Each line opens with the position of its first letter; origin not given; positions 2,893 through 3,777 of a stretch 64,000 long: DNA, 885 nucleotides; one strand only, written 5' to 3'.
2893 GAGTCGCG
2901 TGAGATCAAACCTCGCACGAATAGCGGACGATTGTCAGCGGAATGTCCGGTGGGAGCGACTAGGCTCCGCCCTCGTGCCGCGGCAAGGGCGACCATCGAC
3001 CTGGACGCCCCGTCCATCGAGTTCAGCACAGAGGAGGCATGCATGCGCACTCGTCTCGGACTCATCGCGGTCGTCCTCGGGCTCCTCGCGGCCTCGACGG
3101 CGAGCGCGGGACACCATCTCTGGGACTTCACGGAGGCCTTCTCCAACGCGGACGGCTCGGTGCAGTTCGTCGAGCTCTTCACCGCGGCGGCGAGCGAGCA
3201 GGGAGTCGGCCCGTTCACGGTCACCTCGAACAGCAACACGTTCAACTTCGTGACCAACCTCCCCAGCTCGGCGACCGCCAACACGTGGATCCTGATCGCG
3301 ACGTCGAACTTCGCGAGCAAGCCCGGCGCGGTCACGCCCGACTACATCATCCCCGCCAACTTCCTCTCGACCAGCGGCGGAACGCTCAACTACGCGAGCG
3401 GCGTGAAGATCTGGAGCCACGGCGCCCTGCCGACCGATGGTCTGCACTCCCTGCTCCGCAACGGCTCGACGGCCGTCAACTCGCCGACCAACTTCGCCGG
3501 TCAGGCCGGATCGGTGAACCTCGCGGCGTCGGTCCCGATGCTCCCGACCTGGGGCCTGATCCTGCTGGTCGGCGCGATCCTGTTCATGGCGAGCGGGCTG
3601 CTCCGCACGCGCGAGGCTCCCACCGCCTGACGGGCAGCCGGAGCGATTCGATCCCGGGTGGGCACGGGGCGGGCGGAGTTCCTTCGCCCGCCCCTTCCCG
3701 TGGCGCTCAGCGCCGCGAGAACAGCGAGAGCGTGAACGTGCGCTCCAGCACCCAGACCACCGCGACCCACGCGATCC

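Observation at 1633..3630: Minimal exosortase-family gene paired with a secreted protein carrying a non-canonical VPxxP-TM-Arg C-terminal sorting tail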

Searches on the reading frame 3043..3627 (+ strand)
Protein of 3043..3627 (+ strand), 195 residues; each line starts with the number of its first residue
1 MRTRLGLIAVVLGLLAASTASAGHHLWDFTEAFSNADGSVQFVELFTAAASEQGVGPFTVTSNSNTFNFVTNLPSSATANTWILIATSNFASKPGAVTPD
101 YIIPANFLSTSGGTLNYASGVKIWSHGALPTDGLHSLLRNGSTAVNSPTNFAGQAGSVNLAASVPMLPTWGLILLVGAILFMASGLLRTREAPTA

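Call 7: search_protein_families(library=ncbifam, proteins=[window:3045-3627:+], max_evalue=1)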
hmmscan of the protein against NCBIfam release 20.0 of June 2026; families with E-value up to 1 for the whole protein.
window:3045-3627:+ (194 aa): 0 families

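Call 8: search_protein_families(library=pfam, proteins=[window:3045-3627:+], max_evalue=1)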
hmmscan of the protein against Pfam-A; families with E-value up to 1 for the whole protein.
window:3045-3627:+ (194 aa): 0 families

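Call 9: search_protein_families(library=ncbifam, proteins=[window:3045-3627:+], max_evalue=10)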
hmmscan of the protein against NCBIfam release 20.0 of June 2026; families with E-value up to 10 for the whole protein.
window:3045-3627:+ (194 aa): 0 families

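Call 12: find_homologous_proteins(query=window:3045-3627:+)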
Query window:3045-3627:+: 2483 candidates shared short words with the query, none scored E <= 0.001.

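Call 16: search_protein_families(library=ncbifam, proteins=[window:3043-3627:+], max_evalue=10)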
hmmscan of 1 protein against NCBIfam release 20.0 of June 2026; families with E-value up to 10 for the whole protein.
window:3043-3627:+ (195 aa): 1 family
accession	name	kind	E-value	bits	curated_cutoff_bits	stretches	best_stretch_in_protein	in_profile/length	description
NF033207.2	midcut_by_XrtH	subfamily_domain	0.0015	18.6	45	1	158-191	32-64/175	midcut-by-XrtH protein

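Call 17: search_protein_families(library=pfam, proteins=[window:3043-3627:+], max_evalue=10)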
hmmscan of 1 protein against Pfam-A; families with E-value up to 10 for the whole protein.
window:3043-3627:+ (195 aa): 0 families
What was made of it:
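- On Lamin tail domain (PF00932), for the cargo domain: No Pfam hit at E up to 10 (call 17).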

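Call 18: find_homologous_proteins(query=window:3043-3627:+)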
Query window:3043-3627:+ (195 aa): 563 proteins with E <= 0.001 among 2278 candidates; the best 120 are listed.
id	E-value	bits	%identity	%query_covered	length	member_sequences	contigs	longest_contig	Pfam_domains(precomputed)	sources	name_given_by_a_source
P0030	1.9e-118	411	100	100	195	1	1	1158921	-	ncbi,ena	-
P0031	5.3e-94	331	77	100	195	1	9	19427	-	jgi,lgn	jgi:hypothetical protein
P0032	1.3e-91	324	79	98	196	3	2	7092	-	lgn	-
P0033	1.6e-90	320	75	100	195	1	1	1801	-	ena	-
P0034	1.8e-90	320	75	100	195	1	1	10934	-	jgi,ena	jgi:hypothetical protein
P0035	3.9e-88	312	75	98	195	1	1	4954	-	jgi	jgi:hypothetical protein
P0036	5.9e-86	305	71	100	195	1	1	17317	-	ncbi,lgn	-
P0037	1.8e-85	304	72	98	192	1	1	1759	-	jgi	jgi:hypothetical protein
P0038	1.3e-84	301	72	87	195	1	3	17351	-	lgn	-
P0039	5.9e-84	299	69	100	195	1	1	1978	-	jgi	jgi:hypothetical protein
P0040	1.4e-83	297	69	99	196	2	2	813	-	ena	-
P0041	1.8e-83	297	68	100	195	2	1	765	-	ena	-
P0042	5.0e-83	296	71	98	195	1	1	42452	-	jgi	jgi:hypothetical protein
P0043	1.4e-82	294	69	99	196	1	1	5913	-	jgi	-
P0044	2.5e-82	293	72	98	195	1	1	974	-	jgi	jgi:hypothetical protein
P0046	1.2e-81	291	72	87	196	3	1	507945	-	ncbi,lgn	ncbi:MAG: hypothetical protein U0704_03505 [Candidatus Eisenbacteria bacterium]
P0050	1.4e-80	288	70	100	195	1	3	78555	-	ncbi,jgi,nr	ncbi:MAG TPA: hypothetical protein VL332_08525 [Candidatus Saccharimonadaceae bacterium]|jgi:hypothe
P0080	3.5e-76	273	71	87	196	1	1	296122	-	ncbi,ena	-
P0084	1.2e-75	272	65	87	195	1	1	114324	-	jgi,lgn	-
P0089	4.0e-75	270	64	98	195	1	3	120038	-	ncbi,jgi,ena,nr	ncbi:MAG TPA: hypothetical protein VMJ70_00700 [Candidatus Sulfotelmatobacter sp.]|nr:hypothetical p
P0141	7.2e-70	253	60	100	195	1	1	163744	-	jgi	jgi:hypothetical protein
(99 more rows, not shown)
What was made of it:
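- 3043..3630 (+): Cargo protein of 195 aa: signal peptide (aa 1-22), mature N-terminus G-H-H, a beta-sandwich domain, and a C-terminal sorting tail. At least 563 homologs, the best 120 at 60-79% identity and nearly all about 195 aa (call 18).
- Tried and rejected: Calls 16-18 used the correct frame.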

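Call 24: find_encoding_contigs(protein=P0046, flank=8000, max_places=2)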
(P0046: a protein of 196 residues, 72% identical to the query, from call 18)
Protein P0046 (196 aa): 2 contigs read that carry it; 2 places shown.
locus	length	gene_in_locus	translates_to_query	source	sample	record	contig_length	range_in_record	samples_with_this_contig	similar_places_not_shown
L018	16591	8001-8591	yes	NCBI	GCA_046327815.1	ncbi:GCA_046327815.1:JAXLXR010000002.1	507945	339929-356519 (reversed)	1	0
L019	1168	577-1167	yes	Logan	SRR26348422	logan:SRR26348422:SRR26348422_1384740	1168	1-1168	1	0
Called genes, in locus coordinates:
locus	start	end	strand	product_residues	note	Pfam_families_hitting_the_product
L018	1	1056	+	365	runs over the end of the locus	-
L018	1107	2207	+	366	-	-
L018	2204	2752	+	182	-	PF13860:FlgD_ig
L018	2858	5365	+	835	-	PF00069:Pkinase, PF07714:PK_Tyr_Ser-Thr, PF03109:ABC1 (weak), PF13424:TPR_12 (weak)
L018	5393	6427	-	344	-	PF21783:YNCE (faint), PF10282:Lactonase (faint), PF22494:choice_anch_I (faint), PF24814:WD40_Prp19 (faint), PF25175:Beta-prop_WDR5 (faint), PF23414:Beta-prop_EML_2 (faint), PF25174:Beta-prop_THOC3, PF02239:Cytochrom_D1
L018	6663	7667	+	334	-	-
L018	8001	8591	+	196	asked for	-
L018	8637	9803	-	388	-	PF13795:HupE_UreJ_2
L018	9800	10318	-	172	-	-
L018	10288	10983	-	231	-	-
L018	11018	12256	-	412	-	PF00067:p450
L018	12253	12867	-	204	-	PF13489:Methyltransf_23, PF03848:TehB (weak), PF13847:Methyltransf_31, PF08241:Methyltransf_11, PF08242:Methyltransf_12, PF13649:Methyltransf_25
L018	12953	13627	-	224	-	PF13505:OMP_b-brl (weak)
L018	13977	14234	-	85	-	PF02823:ATP-synt_DE_N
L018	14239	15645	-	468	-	PF02874:ATP-synt_ab_N, PF00006:ATP-synt_ab, PF22919:ATP-synt_VA_C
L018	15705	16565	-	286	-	PF00231:ATP-synt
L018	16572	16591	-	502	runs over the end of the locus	PF02874:ATP-synt_ab_N, PF00006:ATP-synt_ab, PF00306:ATP-synt_ab_C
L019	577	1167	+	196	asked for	?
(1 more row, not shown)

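Call 25: find_encoding_contigs(protein=P0080, flank=8000, max_places=2)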
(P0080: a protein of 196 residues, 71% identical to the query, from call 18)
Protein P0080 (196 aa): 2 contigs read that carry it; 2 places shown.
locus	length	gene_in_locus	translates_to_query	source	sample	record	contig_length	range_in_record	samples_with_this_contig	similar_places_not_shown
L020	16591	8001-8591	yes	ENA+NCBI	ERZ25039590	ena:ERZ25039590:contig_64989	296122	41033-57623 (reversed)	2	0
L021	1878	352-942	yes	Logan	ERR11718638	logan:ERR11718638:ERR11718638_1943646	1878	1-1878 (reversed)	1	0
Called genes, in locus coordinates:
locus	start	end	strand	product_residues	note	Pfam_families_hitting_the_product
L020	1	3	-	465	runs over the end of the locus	-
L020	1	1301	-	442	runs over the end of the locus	PF04185:Phosphoesterase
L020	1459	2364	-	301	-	PF02463:SMC_N (faint), PF00005:ABC_tran, PF13401:AAA_22 (faint), PF13304:AAA_21 (weak)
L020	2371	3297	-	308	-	PF00528:BPD_transp_1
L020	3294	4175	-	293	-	PF00528:BPD_transp_1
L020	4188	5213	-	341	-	PF12849:PBP_like_2, PF01547:SBP_bac_1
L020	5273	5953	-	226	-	PF01895:PhoU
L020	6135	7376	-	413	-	PF00406:ADK, PF13207:AAA_17 (weak)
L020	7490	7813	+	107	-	-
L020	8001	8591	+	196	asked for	-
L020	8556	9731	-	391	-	PF13795:HupE_UreJ_2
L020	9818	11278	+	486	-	PF00069:Pkinase, PF07714:PK_Tyr_Ser-Thr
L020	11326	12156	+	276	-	-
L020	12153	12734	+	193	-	-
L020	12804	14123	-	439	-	PF16697:Yop-YscD_cpl, PF00498:FHA, PF00158:Sigma54_activat, PF14532:Sigma54_activ_2, PF07728:AAA_5 (weak), PF25601:AAA_lid_14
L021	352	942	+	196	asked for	-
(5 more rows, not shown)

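Call 26: find_encoding_contigs(protein=P0141, flank=8000, max_places=2)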
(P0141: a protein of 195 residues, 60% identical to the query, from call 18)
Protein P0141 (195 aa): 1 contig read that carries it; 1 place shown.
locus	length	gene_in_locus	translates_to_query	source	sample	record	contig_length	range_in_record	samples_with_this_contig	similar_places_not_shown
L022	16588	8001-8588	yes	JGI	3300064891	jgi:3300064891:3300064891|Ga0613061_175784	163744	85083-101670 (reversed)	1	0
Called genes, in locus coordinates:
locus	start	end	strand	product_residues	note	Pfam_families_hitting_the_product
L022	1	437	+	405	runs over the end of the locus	PF13650:Asp_protease_2 (weak), PF13975:gag-asp_proteas (faint), PF13650:Asp_protease_2 (weak), PF13180:PDZ_2 (weak), PF17820:PDZ_6 (weak)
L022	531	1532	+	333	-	PF02276:CytoC_RC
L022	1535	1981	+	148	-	PF10604:Polyketide_cyc2, PF08327:AHSA1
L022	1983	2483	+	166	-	PF12867:DinB_2 (weak)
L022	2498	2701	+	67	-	-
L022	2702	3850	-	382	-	PF21338:Top1B_N_bact, PF01028:Topoisom_I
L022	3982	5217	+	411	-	PF07969:Amidohydro_3 (weak), PF01979:Amidohydro_1, PF07969:Amidohydro_3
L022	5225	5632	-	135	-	PF00903:Glyoxalase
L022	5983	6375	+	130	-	PF00903:Glyoxalase, PF22677:Ble-like_N (faint), PF12681:Glyoxalase_2 (faint), PF18029:Glyoxalase_6 (weak)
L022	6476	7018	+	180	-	PF01872:RibD_C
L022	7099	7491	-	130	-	-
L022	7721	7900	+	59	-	PF11746:DUF3303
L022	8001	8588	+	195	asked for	-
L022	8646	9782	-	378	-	PF13795:HupE_UreJ_2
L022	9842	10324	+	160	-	PF09721:Exosortase_EpsH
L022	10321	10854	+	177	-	-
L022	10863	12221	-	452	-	-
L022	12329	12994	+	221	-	-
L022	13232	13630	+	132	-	-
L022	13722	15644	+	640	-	PF03412:Peptidase_C39, PF13529:Peptidase_C39_2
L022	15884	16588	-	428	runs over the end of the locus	PF25852:DUF6242_C (faint), PF02012:BNR (faint), PF15902:Sortilin-Vps10 (faint)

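Call 36: search_protein_families(library=ncbifam, proteins=[L018:10288-10980:-, L022:9842-10321:+], max_evalue=1e-10)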
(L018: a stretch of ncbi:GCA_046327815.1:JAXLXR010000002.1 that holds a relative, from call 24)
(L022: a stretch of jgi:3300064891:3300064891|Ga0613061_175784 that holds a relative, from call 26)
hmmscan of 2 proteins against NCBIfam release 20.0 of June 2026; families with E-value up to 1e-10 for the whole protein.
L018:10288-10980:- (230 aa): 4 families
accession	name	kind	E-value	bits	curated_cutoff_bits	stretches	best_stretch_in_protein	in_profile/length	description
TIGR04177.1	exosort_XrtH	exception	5.3e-18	65.5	86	1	116-221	46-153/158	exosortase H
NF046081.1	exosort_XrtX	exception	1.9e-16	60.4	170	1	81-225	16-161/168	exosortase X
TIGR04144.1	archaeo_VPXXXP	exception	1.6e-13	50.9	150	1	123-220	53-150/156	archaeosortase B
TIGR04178.1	exo_archaeo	signature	2.6e-11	43.7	23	1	134-222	1-94/97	exosortase/archaeosortase family protein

L022:9842-10321:+ (160 aa): 6 families
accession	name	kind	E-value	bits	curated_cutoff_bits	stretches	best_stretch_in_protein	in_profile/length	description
TIGR04177.1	exosort_XrtH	exception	4.7e-20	72.2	86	1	17-158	13-155/158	exosortase H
NF046081.1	exosort_XrtX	exception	6.8e-17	61.9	170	1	39-157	40-161/168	exosortase X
TIGR04144.1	archaeo_VPXXXP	exception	1.7e-15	57.3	150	1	33-156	27-151/156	archaeosortase B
TIGR04178.1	exo_archaeo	signature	2.6e-14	53.3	23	1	70-156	2-93/97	exosortase/archaeosortase family protein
TIGR04300.1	exosort_XrtM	exception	1.2e-11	45.2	125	1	70-156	56-145/150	exosortase family protein XrtM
NF046083.1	exosort_XrtY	exception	3.7e-11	43.2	160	1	44-136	58-150/168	exosortase Y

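Call 41: search_solved_structures(query=A4, max_evalue=1)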
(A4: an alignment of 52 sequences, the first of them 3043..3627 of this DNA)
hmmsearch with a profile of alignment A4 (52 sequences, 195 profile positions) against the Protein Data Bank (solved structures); distinct sequences matched with E-value up to 1: 0.
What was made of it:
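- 3043..3630 (+): No Pfam, NCBIfam or PDB sequence match for the domain (calls 16, 17, 41).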

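Call 49: predict_structure(alignment_id=A4)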
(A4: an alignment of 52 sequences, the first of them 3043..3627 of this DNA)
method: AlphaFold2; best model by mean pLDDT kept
length: 195 residues; sequences in the alignment: 52
mean_pLDDT: 83.8   pTM: 0.67
mean pLDDT of the five models: 83.8, 82.9, 80.0, 79.9, 78.3
residues with pLDDT >= 90: 93; 70-90: 65; 50-70: 36; < 50: 1
segments of 3 or more residues with pLDDT < 50: none
pLDDT, mean of each block of 10 residues (from residue 1): 82 77 73 94 91 66 81 72 93 93 93 87 91 94 96 92 62 88 78 64
secondary structure, 60 per line:
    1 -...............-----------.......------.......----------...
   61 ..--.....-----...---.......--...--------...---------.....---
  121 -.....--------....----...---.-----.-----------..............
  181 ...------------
elements in order: H2-16 E28-34 E41-47 E58-62 E65-69 E81-87 E101-103 E113-117 E122-126 E135-138 E143-145 H167-183

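Call 52: fold_search(model_id=the predicted structure, library=pdb)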
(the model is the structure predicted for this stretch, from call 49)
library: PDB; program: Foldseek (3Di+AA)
matches with E <= 10: 379; with E <= 0.001: 0
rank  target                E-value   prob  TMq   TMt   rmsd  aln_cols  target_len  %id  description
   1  3jt0_A                3.1e-02  0.84  0.28  0.43   9.3       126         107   13  Crystal Structure of the C-terminal fragment (426-558) Lamin-B1 from Homo sapiens, Northeast Structural Genomics Conso (released 2009-09-22)
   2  3jt0_B                6.4e-02  0.47  0.25  0.37   8.6       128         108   16  Crystal Structure of the C-terminal fragment (426-558) Lamin-B1 from Homo sapiens, Northeast Structural Genomics Conso (released 2009-09-22)
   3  2kpw_MODEL_1_A        1.4e-01  0.82  0.31  0.45   7.2       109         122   15  NMR solution structure of Lamin-B1 protein from Homo sapiens: Northeast Structural Genomics Consortium MEGA ta (released 2009-11-10)
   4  3umn_B                2.0e-01  0.44  0.27  0.39  10.2       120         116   15  Crystal Structure of Lamin-B1 (released 2011-11-30)
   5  3umn_A                2.0e-01  0.38  0.25  0.36   9.2       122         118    8  Crystal Structure of Lamin-B1 (released 2011-11-30)
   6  7dpa_A                2.4e-01  0.41  0.28  0.05   6.5       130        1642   10  Cryo-EM structure of the human ELMO1-DOCK5-Rac1 complex (released 2021-08-04)
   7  6d1n_A                3.4e-01  0.57  0.31  0.12   6.0       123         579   10  Apo structure of Bacteroides uniformis Beta-glucuronidase 1 (released 2018-10-17)
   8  8fk7_A                4.2e-01  0.23  0.21  0.27  10.5       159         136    9  Structure of the Pyrobaculum calidifontis flagellar-like archaeal type IV pilus (released 2023-06-28)
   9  2oxg_B                6.2e-01  0.21  0.23  0.35  15.3       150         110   13  The SoxYZ Complex of Paracoccus pantotrophus (released 2007-05-22)
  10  1uow                  6.9e-01  0.10  0.22  0.26  14.8       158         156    6  Calcium binding domain C2B (released 2004-09-16)
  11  3hn8_A                7.3e-01  0.08  0.21  0.16  16.2       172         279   12  Crystal structure of synaptotagmin (released 2010-02-23)
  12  8owv_FFF              8.6e-01  0.06  0.18  0.24  11.4       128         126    9  H6 and F2 nanobodies bound to SARS-CoV-2 spike RBD (released 2024-05-08)
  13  5mr3_H                9.1e-01  0.08  0.20  0.29  12.3       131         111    9  Crystal structure of red abalone egg VERL repeat 2 with linker in complex with sperm lysin at 1.8 A resolution (released 2017-06-14)
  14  1fg9_E                9.6e-01  0.13  0.23  0.23  10.1       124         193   10  3:1 COMPLEX OF INTERFERON-GAMMA RECEPTOR WITH INTERFERON-GAMMA DIMER (released 2000-08-11)
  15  4e0f_C                9.6e-01  0.06  0.19  0.19  16.2       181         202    8  Crystallographic structure of trimeric Riboflavin Synthase from Brucella abortus in complex with riboflavin (released 2013-10-16)
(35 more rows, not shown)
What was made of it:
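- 3043..3630 (+): The top PDB Foldseek hits are lamin-B1 tail domains, but weak (E 0.03) (calls 49, 52).
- On Lamin tail domain (PF00932), for the cargo domain: Foldseek puts lamin-B1 tail domains on top, but at E 0.03 and TM-score 0.28-0.45 (call 52).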

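Call 56: find_encoding_contigs(protein=P0089, flank=6000, max_places=1)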
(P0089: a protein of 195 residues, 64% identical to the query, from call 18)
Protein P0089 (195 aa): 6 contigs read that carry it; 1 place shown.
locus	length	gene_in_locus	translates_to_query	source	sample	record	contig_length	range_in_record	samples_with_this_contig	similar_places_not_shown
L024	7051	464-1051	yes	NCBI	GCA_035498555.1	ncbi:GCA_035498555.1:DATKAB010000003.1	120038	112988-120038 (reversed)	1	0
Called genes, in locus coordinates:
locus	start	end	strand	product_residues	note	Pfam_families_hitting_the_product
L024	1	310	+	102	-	PF09586:YfhO (weak)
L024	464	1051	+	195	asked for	-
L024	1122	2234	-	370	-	PF13795:HupE_UreJ_2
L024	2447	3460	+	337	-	PF03446:NAD_binding_2, PF03807:F420_oxidored (weak), PF00393:6PGD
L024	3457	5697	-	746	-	PF05569:Peptidase_M56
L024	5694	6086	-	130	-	PF03965:Penicillinase_R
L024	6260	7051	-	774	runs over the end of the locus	PF04945:YHS, PF19335:HMBD, PF00122:E1-E2_ATPase, PF00702:Hydrolase, PF08282:Hydrolase_3 (weak)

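Call 57: find_encoding_contigs(protein=P0084, flank=6000, max_places=1)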
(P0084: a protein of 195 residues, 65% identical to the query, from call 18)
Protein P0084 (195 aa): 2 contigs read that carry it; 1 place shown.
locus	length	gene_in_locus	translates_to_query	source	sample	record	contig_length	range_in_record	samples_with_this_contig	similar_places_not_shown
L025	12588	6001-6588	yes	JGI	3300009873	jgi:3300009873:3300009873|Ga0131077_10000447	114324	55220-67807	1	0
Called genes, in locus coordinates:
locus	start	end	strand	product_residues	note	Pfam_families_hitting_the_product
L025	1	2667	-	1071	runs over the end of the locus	PF08309:LVIVD, PF13860:FlgD_ig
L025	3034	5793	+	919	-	PF07719:TPR_2 (faint), PF13428:TPR_14 (faint), PF13431:TPR_17 (faint), PF13432:TPR_16 (weak), PF14559:TPR_19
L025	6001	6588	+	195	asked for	-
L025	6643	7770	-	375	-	PF13795:HupE_UreJ_2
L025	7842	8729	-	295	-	PF00583:Acetyltransf_1, PF13508:Acetyltransf_7, PF08445:FR47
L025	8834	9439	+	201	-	PF13424:TPR_12 (faint), PF13431:TPR_17 (faint), PF00515:TPR_1 (weak), PF07719:TPR_2 (weak), PF13181:TPR_8 (weak), PF13414:TPR_11 (weak), PF14559:TPR_19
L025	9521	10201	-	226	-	PF04264:YceI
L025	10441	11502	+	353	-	PF15887:Peptidase_Mx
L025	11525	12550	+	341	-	PF02655:ATP-grasp_3 (weak), PF02786:CPSase_L_D2 (faint), PF07478:Dala_Dala_lig_C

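Call 59: find_encoding_contigs(protein=P0050, flank=6000, max_places=2)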
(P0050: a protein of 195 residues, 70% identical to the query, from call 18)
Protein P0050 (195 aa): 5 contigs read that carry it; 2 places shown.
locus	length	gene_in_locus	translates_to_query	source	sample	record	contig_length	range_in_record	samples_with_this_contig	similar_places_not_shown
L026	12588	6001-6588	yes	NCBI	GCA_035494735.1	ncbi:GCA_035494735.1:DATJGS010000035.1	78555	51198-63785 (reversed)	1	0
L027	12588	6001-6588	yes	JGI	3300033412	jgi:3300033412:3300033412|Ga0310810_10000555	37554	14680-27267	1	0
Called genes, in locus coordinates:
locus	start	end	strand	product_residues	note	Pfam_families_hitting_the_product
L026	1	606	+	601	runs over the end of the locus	PF00664:ABC_membrane, PF00005:ABC_tran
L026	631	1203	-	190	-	PF05163:DinB, PF04978:MST, PF12867:DinB_2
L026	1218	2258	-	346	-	-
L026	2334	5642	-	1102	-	PF00932:LTD, PF13091:PLDc_2, PF18962:Por_Secre_tail (faint)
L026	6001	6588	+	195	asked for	-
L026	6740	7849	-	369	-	PF13795:HupE_UreJ_2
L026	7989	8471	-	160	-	-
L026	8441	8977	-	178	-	-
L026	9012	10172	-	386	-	PF11138:DUF2911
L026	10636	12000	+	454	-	PF13360:PQQ_2, PF13570:Beta-prop_ACSF4, PF25293:Beta-prop_EMC1_N (faint), PF01011:PQQ (weak), PF13360:PQQ_2, PF13570:Beta-prop_ACSF4, PF13360:PQQ_2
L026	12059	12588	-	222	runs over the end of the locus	PF01135:PCMT (weak), PF01596:Methyltransf_3, PF13847:Methyltransf_31 (weak), PF13578:Methyltransf_24, PF13649:Methyltransf_25 (weak)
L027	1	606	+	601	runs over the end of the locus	PF00664:ABC_membrane, PF00005:ABC_tran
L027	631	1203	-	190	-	PF05163:DinB, PF04978:MST, PF12867:DinB_2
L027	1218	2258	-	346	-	-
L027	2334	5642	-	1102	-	PF00932:LTD, PF13091:PLDc_2, PF18962:Por_Secre_tail (faint)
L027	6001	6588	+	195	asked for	-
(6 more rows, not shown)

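Call 65: find_related_loci(query=A4, collection=metagenome_contigs, flank=6000)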
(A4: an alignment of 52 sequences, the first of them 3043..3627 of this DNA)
Query A4 (195 aa) in metagenome_contigs; peptide patterns used: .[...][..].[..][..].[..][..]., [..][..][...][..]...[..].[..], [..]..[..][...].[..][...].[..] (x = any residue, [..] = any of these).
600 stretches matched a pattern (row limit reached: there are more); 520 encode a relative of the query (tblastn E <= 1e-3); the best 80 are kept; 80 distinct loci.
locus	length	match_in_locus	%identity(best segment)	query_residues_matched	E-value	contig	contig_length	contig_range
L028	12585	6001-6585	71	1-195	2e-92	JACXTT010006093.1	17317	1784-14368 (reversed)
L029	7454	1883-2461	70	1-195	1e-88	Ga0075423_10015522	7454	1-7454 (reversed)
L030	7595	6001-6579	70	1-195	6e-88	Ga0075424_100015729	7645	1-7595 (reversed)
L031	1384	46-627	69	1-195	3e-94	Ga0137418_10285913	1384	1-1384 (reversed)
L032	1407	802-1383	69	1-194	1e-93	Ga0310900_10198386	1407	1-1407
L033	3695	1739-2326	69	1-195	6e-86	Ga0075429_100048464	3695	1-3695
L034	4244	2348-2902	71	1-187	1e-84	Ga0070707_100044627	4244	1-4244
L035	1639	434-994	69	1-188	9e-89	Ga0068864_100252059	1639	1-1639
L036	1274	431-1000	68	1-191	3e-89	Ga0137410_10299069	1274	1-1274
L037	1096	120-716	69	1-195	9e-87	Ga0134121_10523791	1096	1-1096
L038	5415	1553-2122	65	1-188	7e-79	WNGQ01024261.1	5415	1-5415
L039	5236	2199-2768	63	1-191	2e-78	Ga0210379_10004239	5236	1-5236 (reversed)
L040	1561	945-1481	72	17-195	3e-82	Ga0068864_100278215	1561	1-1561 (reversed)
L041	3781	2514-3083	63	1-191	2e-78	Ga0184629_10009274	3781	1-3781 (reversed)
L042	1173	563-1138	63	1-190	1e-83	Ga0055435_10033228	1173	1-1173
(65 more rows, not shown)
